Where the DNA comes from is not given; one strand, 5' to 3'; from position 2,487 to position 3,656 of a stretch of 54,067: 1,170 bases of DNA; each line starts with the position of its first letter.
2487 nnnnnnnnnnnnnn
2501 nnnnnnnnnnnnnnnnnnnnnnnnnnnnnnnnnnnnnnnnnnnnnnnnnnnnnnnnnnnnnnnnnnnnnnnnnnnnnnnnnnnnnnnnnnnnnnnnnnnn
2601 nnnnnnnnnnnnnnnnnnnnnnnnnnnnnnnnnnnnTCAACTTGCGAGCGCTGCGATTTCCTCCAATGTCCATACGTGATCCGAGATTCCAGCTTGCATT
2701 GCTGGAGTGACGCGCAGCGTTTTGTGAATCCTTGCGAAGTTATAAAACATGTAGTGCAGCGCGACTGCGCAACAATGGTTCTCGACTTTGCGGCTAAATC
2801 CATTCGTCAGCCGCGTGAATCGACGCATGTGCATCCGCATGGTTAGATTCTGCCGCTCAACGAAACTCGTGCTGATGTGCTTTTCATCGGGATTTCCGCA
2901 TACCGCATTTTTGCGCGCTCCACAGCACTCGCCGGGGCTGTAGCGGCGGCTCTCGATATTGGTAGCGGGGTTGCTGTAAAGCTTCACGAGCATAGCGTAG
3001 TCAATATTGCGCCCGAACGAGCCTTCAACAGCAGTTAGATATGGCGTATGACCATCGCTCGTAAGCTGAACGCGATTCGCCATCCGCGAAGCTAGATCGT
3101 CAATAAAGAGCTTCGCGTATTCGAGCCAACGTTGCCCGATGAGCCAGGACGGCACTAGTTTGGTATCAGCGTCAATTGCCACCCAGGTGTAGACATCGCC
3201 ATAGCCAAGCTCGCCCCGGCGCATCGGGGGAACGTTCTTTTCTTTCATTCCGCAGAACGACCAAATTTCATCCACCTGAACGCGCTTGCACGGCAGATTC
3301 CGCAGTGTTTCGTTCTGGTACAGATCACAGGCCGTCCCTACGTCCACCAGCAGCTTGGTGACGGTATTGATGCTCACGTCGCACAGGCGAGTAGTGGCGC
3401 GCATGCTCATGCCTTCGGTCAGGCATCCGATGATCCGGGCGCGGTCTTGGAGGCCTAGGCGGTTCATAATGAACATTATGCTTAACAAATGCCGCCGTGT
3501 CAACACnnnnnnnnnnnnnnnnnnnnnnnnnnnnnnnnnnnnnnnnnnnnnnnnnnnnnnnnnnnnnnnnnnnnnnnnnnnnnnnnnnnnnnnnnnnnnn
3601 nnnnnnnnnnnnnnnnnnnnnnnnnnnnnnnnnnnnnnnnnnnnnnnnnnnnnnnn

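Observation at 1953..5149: IS1-family element bounded by inverted repeats and a target duplication, carrying four passenger loci, inserted between aroB and gltB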

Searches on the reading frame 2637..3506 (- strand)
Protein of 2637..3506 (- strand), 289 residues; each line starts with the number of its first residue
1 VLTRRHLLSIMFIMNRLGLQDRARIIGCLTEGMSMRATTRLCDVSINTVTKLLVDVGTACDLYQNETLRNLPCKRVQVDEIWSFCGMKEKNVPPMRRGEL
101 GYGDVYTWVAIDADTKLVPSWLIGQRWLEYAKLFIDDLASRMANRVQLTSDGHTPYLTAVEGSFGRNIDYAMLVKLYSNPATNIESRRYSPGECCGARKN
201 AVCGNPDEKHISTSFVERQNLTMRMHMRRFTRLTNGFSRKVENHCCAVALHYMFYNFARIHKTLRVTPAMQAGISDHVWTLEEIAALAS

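Call 7: search_protein_families(library=pfam, proteins=[window:2637-3506:-], max_evalue=0.1)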
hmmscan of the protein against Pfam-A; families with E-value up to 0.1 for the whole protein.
window:2637-3506:- (289 aa): 4 families
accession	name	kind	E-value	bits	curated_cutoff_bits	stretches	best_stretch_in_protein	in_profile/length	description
PF03400.19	DDE_Tnp_IS1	-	1.3e-05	26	24.1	1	211-247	84-120/131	IS1 transposase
PF13384.12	HTH_23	-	0.001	19.3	24.6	1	20-52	5-37/50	Homeodomain-like domain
PF13610.12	DDE_Tnp_IS240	-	0.0036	17.9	27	1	105-161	18-75/139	DDE domain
PF13936.12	HTH_38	-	0.01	16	27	1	16-52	4-40/44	Helix-turn-helix domain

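Call 8: search_protein_families(library=ncbifam, proteins=[window:2637-3506:-], max_evalue=0.1)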
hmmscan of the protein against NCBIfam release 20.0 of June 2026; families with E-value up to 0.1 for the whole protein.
window:2637-3506:- (289 aa): 3 families
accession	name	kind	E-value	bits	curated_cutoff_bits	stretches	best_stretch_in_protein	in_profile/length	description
NF033558.1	transpos_IS1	equivalog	1.9e-13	50.8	100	1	23-161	46-168/199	IS1 family transposase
NF033587.1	transpos_IS6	equivalog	5.6e-05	22.9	125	1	105-163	84-143/202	IS6 family transposase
NF033547.1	transpos_IS1595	equivalog_domain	0.0008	19.3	75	1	17-115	4-106/215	IS1595 family transposase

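Call 11: find_homologous_proteins(query=window:2637-3506:-, max_evalue=0.00001)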
Query window:2637-3506:- (289 aa): 8000 proteins with E <= 0.00001 among 8000 candidates; the best 120 are listed.
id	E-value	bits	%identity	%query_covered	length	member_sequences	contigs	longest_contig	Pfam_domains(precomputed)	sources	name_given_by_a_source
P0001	2.5e-188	642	100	96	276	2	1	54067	PF03400.19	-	-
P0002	2.9e-176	603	92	97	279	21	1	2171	PF03400.19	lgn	-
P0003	4.7e-172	589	91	96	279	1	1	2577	PF03400.19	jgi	jgi:IS1 family transposase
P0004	9.1e-172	588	91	96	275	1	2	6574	PF03400.19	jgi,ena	-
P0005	6.4e-170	582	91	96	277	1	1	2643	-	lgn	-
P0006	3.3e-169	580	91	95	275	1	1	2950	PF03400.19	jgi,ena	-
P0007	9.0e-169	578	90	95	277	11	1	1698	PF03400.19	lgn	-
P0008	1.6e-166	571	90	96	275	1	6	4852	-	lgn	-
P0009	3.6e-156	537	84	95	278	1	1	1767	-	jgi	jgi:IS1 family transposase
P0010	1.2e-155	535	92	86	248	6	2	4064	PF03400.19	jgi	jgi:IS1 family transposase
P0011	1.9e-155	534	83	95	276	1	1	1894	PF03400.19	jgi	jgi:IS1 family transposase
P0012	5.5e-152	523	82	95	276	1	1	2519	PF03400.19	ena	-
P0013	8.0e-151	519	79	97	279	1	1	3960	PF03400.19,PF13610.13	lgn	-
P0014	4.4e-150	517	81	95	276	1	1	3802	PF03400.19,PF13610.13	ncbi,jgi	-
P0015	4.9e-149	513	81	95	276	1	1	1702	PF03400.19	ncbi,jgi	-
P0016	1.1e-148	512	80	96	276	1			PF03400.19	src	-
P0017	1.6e-148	512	81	95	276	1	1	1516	PF03400.19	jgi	jgi:IS1 family transposase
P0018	1.1e-147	509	79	96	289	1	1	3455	PF03400.19,PF13610.13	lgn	-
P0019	3.4e-147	507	77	96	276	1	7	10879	PF03400.19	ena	-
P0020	4.2e-147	507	81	95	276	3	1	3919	PF03400.19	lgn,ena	-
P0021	8.0e-146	503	77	100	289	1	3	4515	PF03400.19,PF13936.13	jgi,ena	-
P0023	1.0e-145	503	77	96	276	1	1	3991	PF03400.19,PF13610.13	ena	-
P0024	1.0e-145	503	78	96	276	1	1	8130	PF03400.19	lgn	-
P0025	1.1e-145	502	78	95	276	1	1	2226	PF03400.19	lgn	-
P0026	1.2e-145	502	77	98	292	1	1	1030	PF03400.19,PF13936.13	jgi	-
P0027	2.1e-145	501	77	100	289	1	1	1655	PF03400.19,PF13936.13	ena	-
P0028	3.6e-145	501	78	96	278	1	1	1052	PF03400.19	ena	-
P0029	5.0e-145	500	78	96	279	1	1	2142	PF03400.19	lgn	-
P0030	1.1e-144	499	80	95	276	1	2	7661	PF03400.19,PF13936.13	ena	-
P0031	1.2e-144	499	77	96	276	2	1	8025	PF03400.19,PF13936.13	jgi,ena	-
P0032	2.4e-144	498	76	100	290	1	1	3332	PF03400.19,PF13936.13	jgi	-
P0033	3.0e-144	498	80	95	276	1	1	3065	PF03400.19,PF13936.13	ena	-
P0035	7.3e-144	496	76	96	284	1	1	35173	PF03400.19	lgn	-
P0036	1.1e-143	496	77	95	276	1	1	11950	PF03400.19,PF13610.13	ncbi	-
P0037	2.4e-143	495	78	95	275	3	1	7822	PF03400.19,PF13610.13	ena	-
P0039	3.1e-142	491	76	96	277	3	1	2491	PF03400.19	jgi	-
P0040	2.2e-140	485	77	95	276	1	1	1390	PF03400.19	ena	-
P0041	8.2e-140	483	77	95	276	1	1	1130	PF03400.19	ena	-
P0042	8.5e-140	483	76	96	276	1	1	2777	PF03400.19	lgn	-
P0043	9.5e-140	483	77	96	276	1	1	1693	PF03400.19,PF13936.13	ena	-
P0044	9.8e-140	483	75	96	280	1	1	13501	PF03400.19,PF13610.13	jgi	jgi:IS1 family transposase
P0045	1.4e-139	482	76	95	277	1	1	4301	PF03400.19,PF13610.13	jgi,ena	-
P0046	4.0e-139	481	75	97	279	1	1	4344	PF03400.19,PF13936.13,PF13610.13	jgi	jgi:IS1 family transposase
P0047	2.1e-138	479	82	86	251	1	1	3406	PF03400.19,PF13610.13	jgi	jgi:IS1 family transposase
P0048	3.7e-138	478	77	95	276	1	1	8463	PF03400.19,PF13936.13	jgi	jgi:IS1 family transposase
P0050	6.1e-138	477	77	95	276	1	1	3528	PF03400.19,PF13610.13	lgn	-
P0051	8.9e-138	476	75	96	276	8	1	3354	PF03400.19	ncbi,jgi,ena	-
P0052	1.1e-137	476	75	96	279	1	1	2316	PF03400.19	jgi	-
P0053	1.2e-137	476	73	96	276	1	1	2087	PF03400.19,PF13610.13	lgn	-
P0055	2.2e-137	475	75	97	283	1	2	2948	PF03400.19,PF13610.13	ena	-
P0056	2.5e-137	475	75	95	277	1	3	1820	PF03400.19,PF13936.13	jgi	jgi:IS1 family transposase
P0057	4.0e-137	474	75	96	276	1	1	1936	PF03400.19,PF13936.13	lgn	-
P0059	4.7e-137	474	76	95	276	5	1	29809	PF03400.19,PF13610.13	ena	-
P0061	1.4e-136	473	76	95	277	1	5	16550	PF03400.19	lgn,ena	-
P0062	1.4e-136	473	75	96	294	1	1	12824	PF03400.19,PF13610.13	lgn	-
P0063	1.8e-136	472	74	96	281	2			PF03400.19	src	-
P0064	2.1e-136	472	75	96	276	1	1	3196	PF03400.19,PF13936.13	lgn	-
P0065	2.5e-136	472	75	95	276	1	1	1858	PF03400.19,PF13610.13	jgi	-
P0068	5.6e-136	471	74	96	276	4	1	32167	PF03400.19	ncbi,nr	ncbi:MAG TPA: IS1 family transposase [Burkholderiales bacterium]|nr:IS1 family transposase [Burkhold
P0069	6.9e-136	470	80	88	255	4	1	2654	PF03400.19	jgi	-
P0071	2.2e-135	469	75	95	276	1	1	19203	PF03400.19,PF13936.13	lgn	-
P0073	4.6e-135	468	75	95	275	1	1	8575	PF03400.19,PF13610.13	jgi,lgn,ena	-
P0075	5.3e-135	467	75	95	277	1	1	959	PF03400.19,PF13610.13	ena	-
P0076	6.8e-135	467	74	95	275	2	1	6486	PF03400.19,PF13610.13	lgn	-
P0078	3.1e-134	465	76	94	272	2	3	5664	PF03400.19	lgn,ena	-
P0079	3.3e-134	465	74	95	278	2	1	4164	PF03400.19,PF13610.13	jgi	jgi:IS1 family transposase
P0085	9.1e-134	463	73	97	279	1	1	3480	PF03400.19,PF13610.13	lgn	-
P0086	1.1e-133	463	73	95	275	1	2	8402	PF03400.19,PF13610.13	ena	-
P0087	1.2e-133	463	73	95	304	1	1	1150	PF03400.19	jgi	jgi:IS1 family transposase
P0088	1.2e-133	463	72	96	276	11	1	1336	PF03400.19,PF13610.13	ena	-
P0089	1.5e-133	463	74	95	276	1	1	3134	PF03400.19,PF13610.13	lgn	-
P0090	1.6e-133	462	73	95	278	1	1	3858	PF03400.19,PF13936.13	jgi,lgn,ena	-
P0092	2.1e-133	462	74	95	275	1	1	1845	PF03400.19,PF13610.13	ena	-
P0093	2.2e-133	462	74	95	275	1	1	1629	PF03400.19,PF13610.13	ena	-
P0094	2.6e-133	462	75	95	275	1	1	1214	PF03400.19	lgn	-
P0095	3.5e-133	461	74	95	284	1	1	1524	PF03400.19,PF13610.13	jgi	jgi:IS1 family transposase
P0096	5.1e-133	461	71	98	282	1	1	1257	PF03400.19,PF13936.13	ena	-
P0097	5.1e-133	461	73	96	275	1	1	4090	PF03400.19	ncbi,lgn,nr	ncbi:MAG: transposase [Ramlibacter sp.]|nr:transposase [Ramlibacter sp.]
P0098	5.4e-133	461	75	95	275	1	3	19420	PF03400.19,PF13610.13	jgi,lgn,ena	-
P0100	1.5e-132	459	71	96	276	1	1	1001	PF03400.19,PF13610.13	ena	-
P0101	1.9e-132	459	74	95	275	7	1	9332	PF03400.19,PF13610.13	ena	-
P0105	2.6e-132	459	73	95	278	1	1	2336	PF03400.19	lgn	-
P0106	3.0e-132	458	72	95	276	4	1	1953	PF03400.19,PF13936.13,PF13610.13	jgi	jgi:IS1 family transposase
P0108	4.1e-132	458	74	95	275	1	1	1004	PF03400.19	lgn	-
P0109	4.7e-132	458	71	95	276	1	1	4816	PF03400.19,PF13610.13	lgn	-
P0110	5.4e-132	457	74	95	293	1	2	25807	PF03400.19,PF13610.13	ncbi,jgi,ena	-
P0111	5.6e-132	457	71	96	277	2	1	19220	PF03400.19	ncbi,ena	-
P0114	9.9e-132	457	72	95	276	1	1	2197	PF03400.19,PF13936.13,PF13610.13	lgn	-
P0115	1.1e-131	456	71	95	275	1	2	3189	PF03400.19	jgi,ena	-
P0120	3.5e-131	455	73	95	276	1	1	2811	PF03400.19,PF13610.13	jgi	jgi:IS1 family transposase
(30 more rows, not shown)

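Call 12: find_related_loci(query=window:2637-3467:-, collection=genome_contigs, flank=6000)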
Query window:2637-3467:- (276 aa) in genome_contigs; peptide patterns used: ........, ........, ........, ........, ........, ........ (x = any residue, [..] = any of these).
599 stretches matched a pattern (row limit reached: there are more); 553 encode a relative of the query (tblastn E <= 1e-3); the best 80 are kept; 80 distinct loci.
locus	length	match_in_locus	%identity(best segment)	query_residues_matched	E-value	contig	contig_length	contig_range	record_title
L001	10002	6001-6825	80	1-275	6e-153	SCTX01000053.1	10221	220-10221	MAG: Betaproteobacteria bacterium isolate FW602_bin.10 FW602_bin.10-38562, whole genome shotgun sequence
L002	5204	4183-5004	73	1-275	2e-138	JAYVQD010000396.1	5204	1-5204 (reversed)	MAG: Nitrosomonadales bacterium isolate GL72_UP_concoct_22 GL72_UP_concoct_22_395, whole genome shotgun sequence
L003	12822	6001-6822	71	1-276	7e-132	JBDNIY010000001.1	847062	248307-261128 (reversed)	MAG: Parvibaculaceae bacterium isolate metabat2.29.WLB k141_43215, whole genome shotgun sequence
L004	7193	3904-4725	71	1-276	6e-131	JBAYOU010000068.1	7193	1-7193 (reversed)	MAG: Parvibaculum sp. isolate SO_2016_LW2_121 scaffold23439_LW138R_2016, whole genome shotgun sequence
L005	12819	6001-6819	69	1-274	9e-130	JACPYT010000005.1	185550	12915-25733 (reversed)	MAG: Hydrogenophilales bacterium isolate NC_groundwater_870_Pr1_S2p5_64_29 Montesol18_S2p5_coassembly_scaffold_280528, w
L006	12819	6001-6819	68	1-275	7e-127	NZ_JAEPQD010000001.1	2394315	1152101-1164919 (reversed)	MAG: Parvibaculum sp. isolate HXMU1428-15 NODE_1_length_2394315_cov_8.499357, whole genome shotgun sequence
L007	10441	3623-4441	67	1-275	3e-126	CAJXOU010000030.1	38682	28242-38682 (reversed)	MAG TPA_asm: uncultured Rhodobiaceae bacterium isolate ERR1855268_bin.6_MetaBAT_v2.12.1_MAG genome assembly, contig: NOD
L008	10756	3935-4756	67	1-276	4e-126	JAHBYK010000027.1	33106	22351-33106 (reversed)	MAG: Parvibaculum sp. isolate ACE_PRO22 PRO22_27, whole genome shotgun sequence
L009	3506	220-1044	66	1-275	1e-127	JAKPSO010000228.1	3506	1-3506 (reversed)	MAG: Pseudomonadota bacterium isolate JPNA_metabat.25 k141_1206495, whole genome shotgun sequence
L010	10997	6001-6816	67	1-274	1e-124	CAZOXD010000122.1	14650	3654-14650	MAG TPA_asm: uncultured Pseudomonadota bacterium isolate binchicken_co136_95 genome assembly, contig: NODE_1848_length_1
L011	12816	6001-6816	67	1-275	2e-124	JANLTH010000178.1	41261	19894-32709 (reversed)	MAG: Burkholderiales bacterium isolate OTE_25_metabat_215 OTE_25_k141_1731811, whole genome shotgun sequence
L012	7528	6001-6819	67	1-274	5e-123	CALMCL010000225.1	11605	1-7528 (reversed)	MAG TPA_asm: uncultured Burkholderiaceae bacterium isolate SRR5676426_bin.81_CONCOCT_v1.1_MAG genome assembly, contig: E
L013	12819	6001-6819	66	1-274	4e-122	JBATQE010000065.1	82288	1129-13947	MAG: Burkholderiaceae bacterium isolate MFD10539_ilm_asm_bin29 k127_173559, whole genome shotgun sequence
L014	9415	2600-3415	62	1-274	7e-120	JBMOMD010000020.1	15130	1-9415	MAG: Nitrospirota bacterium isolate Betzabe_MAG041 MAG041_20, whole genome shotgun sequence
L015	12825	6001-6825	63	1-274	1e-118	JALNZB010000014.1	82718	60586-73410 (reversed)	MAG: Sulfuritalea sp. isolate SO_2017_GW1 bin 87 NODE_1788_length_82718_cov_1.436609_OW334_2017, whole genome shotgun se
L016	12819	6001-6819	64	1-274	4e-118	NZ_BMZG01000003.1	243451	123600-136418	Formosimonas limnophila strain KCTC 32501 sequence03, whole genome shotgun sequence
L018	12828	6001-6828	62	1-275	8e-117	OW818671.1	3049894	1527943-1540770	metagenome genome assembly, chromosome: 1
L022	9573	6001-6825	61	1-274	5e-116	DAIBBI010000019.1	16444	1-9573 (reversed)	MAG TPA_asm: Ferrovaceae bacterium isolate clean6397 k141_844223, whole genome shotgun sequence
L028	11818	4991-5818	61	1-274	8e-115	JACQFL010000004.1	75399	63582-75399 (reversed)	MAG: Candidatus Rokuibacteriota bacterium isolate NC_groundwater_1046_Pr1_S-0.65um_71_27 Montesol18_Sp65_coassembly_scaf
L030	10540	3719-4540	61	2-274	7e-115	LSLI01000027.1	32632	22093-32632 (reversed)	MAG: Candidatus Gallionella acididurans isolate ShG14-8 contig00027, whole genome shotgun sequence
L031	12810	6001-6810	60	1-271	3e-114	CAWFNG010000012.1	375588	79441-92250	MAG: uncultured Alphaproteobacteria bacterium isolate MFD03975.bin.2.71 genome assembly, contig: contig_33322, whole gen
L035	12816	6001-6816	61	1-274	4e-114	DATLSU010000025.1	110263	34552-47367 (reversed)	MAG TPA_asm: Patescibacteria group bacterium isolate SMAG_U13938 k141_759789, whole genome shotgun sequence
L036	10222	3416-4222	61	1-271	3e-114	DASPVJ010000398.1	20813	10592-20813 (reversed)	MAG TPA_asm: Xanthobacteraceae bacterium isolate SMAG_U12326 k141_369291, whole genome shotgun sequence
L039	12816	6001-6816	58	1-274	1e-112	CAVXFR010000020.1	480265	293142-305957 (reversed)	MAG: Terriglobia bacterium isolate MFD02416.bin.2.198 genome assembly, contig: contig_55388, whole genome shotgun sequen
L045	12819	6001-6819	61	1-274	2e-112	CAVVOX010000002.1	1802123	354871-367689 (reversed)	MAG: uncultured Alphaproteobacteria bacterium isolate MFD05684.bin.1.74 genome assembly, contig: contig_27718, whole gen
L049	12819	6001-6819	60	1-274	6e-112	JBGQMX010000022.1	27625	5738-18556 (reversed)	MAG: Methyloceanibacter sp. isolate OBJ2_061818_130_8 k141_560832_length_27625_cov_12.8243, whole genome shotgun sequenc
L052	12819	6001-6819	61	1-274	1e-111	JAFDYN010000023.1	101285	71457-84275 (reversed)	MAG: Bacteroidetes bacterium isolate SZAS-56 BACT-TMP-3__23__length-101285, whole genome shotgun sequence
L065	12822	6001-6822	58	1-275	1e-110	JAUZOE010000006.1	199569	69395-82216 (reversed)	MAG: Bacteroidota bacterium isolate bin50(3d) KIDBMPAE_6, whole genome shotgun sequence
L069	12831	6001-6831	59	1-276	3e-110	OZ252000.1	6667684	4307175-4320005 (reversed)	MAG: Ferruginibacter sp. isolate 68edfeef-088a-42c5-a09d-8d7a2ac4187b genome assembly, chromosome: 1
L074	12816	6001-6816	60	1-274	4e-110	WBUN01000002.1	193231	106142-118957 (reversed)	MAG: Hyphomicrobiaceae bacterium isolate SB17 contig_44, whole genome shotgun sequence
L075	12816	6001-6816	58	1-274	3e-110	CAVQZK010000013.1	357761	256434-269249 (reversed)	MAG: Bryobacterales bacterium isolate MFD10064.bin.2.61 genome assembly, contig: contig_18945, whole genome shotgun sequ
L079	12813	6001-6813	61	1-274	1e-109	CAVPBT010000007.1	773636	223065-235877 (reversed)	MAG: uncultured Acidobacteriaceae bacterium isolate MFD00008.bin.1.139 genome assembly, contig: contig_40962, whole geno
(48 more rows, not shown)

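Call 21: search_protein_families(library=pfam, proteins=[L006:4458-5582:-, L006:3971-4483:-, L031:5598-5900:-, L011:4183-5319:-, L005:5045-5836:-, L039:4843-5742:+, L045:2930-4492:+, L049:4951-5382:-, L049:5354-5911:-, L049:4478-4951:-], max_evalue=0.001)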
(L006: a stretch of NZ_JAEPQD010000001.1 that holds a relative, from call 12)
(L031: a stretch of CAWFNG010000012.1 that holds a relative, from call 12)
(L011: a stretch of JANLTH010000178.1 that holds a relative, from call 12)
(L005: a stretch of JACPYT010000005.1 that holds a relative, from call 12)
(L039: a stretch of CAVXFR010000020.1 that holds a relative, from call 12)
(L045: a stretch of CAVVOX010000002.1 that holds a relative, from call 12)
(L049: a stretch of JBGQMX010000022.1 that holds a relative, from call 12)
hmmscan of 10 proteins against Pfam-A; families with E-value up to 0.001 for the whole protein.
L006:4458-5582:- (374 aa): 3 families
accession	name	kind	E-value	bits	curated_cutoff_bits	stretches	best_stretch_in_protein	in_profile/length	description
PF01381.28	HTH_3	-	3.5e-09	37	23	1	17-71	1-55/55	Helix-turn-helix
PF06114.19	Peptidase_M78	-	1.8e-05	25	22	1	210-339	8-121/123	IrrE N-terminal-like domain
PF13560.12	HTH_31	-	6.4e-05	23.6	27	1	22-69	11-59/64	Helix-turn-helix domain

L006:3971-4483:- (170 aa): 0 families

L031:5598-5900:- (100 aa): 2 families
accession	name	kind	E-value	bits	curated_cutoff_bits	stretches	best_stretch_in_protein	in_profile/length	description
PF05015.19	HigB-like_toxin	-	7.1e-08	33.2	27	1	6-82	2-78/91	RelE-like toxin of type II toxin-antitoxin system HigB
PF24732.2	ParE_like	-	0.00081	19.8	24.4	0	33-86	3-53/67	ParE-like toxin domain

L011:4183-5319:- (378 aa): 3 families
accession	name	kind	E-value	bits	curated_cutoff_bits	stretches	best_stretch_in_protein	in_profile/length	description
PF06114.19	Peptidase_M78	-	3.7e-18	65.9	22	1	177-282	2-113/123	IrrE N-terminal-like domain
PF01381.28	HTH_3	-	4.1e-06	27.2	23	1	34-82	8-55/55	Helix-turn-helix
PF12844.13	HTH_19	-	4.1e-05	23.8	30.2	1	28-84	5-60/64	Helix-turn-helix domain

L005:5045-5836:- (263 aa): 0 families

L039:4843-5742:+ (299 aa): 3 families
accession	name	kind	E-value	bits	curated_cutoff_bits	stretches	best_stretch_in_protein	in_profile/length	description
PF01972.22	SDH_protease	-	2.6e-15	56.7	31.3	1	62-132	91-161/286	ClpP-like SDH-type serine proteinase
PF25145.1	NfeD1b_N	-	3.4e-10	40.2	40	1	44-125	15-94/189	NfeD1b, N-terminal domain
PF00574.28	CLP_protease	-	0.00011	22.5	20.2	1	60-114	44-98/182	Clp protease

L045:2930-4492:+ (520 aa): 5 families
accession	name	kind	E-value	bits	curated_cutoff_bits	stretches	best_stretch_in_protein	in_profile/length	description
PF13358.12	DDE_3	-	5.7e-18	65.6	28.6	1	175-317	5-145/146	DDE superfamily endonuclease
PF13551.12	HTH_29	-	2.1e-12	47.4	28.1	1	33-85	1-54/64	Winged helix-turn helix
PF13565.12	HTH_32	-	2.8e-10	41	33.7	1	60-131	2-73/73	Homeodomain-like domain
PF13384.12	HTH_23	-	5.8e-10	39.1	24.6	1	30-76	4-50/50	Homeodomain-like domain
PF13011.12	LZ_Tnp_IS481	-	0.00078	20.1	22.2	0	54-89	36-70/85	leucine-zipper of insertion element IS481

L049:4951-5382:- (143 aa): 2 families
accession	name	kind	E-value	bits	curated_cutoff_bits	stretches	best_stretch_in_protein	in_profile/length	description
PF01381.28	HTH_3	-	6.7e-05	23.3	23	1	42-82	9-49/55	Helix-turn-helix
PF13744.12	HTH_37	-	0.00022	21.4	27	1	28-65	17-54/80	Helix-turn-helix domain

L049:5354-5911:- (185 aa): 0 families

L049:4478-4951:- (157 aa): 0 families

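Call 22: search_protein_families(library=pfam, proteins=[L028:3603-4991:-, L079:6885-7748:-, L004:2768-3853:-, L030:2593-3570:-, L018:4232-5614:-, L018:3308-4213:-, L036:1691-3238:-, L074:4889-5956:+, L065:4467-5441:-, L075:6957-7952:-], max_evalue=0.001)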
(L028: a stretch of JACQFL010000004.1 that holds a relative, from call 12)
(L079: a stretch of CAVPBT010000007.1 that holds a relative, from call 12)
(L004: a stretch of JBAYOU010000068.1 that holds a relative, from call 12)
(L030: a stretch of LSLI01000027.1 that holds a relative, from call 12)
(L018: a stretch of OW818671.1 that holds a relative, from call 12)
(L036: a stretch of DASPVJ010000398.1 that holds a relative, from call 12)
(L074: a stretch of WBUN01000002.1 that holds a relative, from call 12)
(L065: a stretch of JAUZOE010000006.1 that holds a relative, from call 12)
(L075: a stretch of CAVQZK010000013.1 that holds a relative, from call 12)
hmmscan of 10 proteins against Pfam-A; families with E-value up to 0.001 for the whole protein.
L028:3603-4991:- (462 aa): 1 family
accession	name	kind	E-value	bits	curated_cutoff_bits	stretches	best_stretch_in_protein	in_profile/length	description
PF02661.23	Fic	-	6.1e-15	56.3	24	1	180-280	1-88/93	Fic/DOC family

L079:6885-7748:- (287 aa): 0 families

L004:2768-3853:- (361 aa): 1 family
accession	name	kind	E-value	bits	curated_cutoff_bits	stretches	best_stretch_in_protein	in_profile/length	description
PF10546.14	P63C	-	9.8e-38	129.1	26.1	1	227-320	1-93/93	P63C domain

L030:2593-3570:- (325 aa): 1 family
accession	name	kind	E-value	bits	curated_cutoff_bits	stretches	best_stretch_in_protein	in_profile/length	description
PF10546.14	P63C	-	3.7e-09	37.5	26.1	1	203-289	4-92/93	P63C domain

L018:4232-5614:- (460 aa): 0 families

L018:3308-4213:- (301 aa): 1 family
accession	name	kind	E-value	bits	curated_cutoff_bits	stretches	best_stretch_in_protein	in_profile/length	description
PF02086.21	MethyltransfD12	-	6e-14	52.8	22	1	23-259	1-241/253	D12 class N6 adenine-specific DNA methyltransferase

L036:1691-3238:- (515 aa): 5 families
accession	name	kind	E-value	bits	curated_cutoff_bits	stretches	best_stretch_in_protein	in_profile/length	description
PF13304.12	AAA_21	-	6.1e-21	76.2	27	1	235-281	258-304/304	AAA domain, putative AbiEii toxin, Type IV TA system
PF13175.12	AAA_15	-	4.5e-17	63.2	32.1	1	232-279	326-373/374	AAA ATPase domain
PF13476.12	AAA_23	-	9.8e-08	33.3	27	1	32-69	2-39/201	AAA domain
PF02463.25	SMC_N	-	5.2e-07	29.8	40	0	29-67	2-42/220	RecF/RecN/SMC N terminal domain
PF00005.33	ABC_tran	-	0.00013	23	25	1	51-75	13-37/137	ABC transporter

L074:4889-5956:+ (355 aa): 2 families
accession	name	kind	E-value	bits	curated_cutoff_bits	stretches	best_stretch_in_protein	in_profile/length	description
PF13614.12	AAA_31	-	2.3e-12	47.7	27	1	37-229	5-165/177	AAA domain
PF01656.29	CbiA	-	6.7e-06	26.5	25.4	1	37-154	2-54/125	CobQ/CobB/MinD/ParA nucleotide binding domain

L065:4467-5441:- (324 aa): 1 family
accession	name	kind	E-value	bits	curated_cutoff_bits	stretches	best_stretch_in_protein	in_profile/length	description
PF13310.11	Virulence_RhuM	-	3.5e-103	344.7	33.7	1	62-302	2-246/252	Virulence protein RhuM family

L075:6957-7952:- (331 aa): 0 families
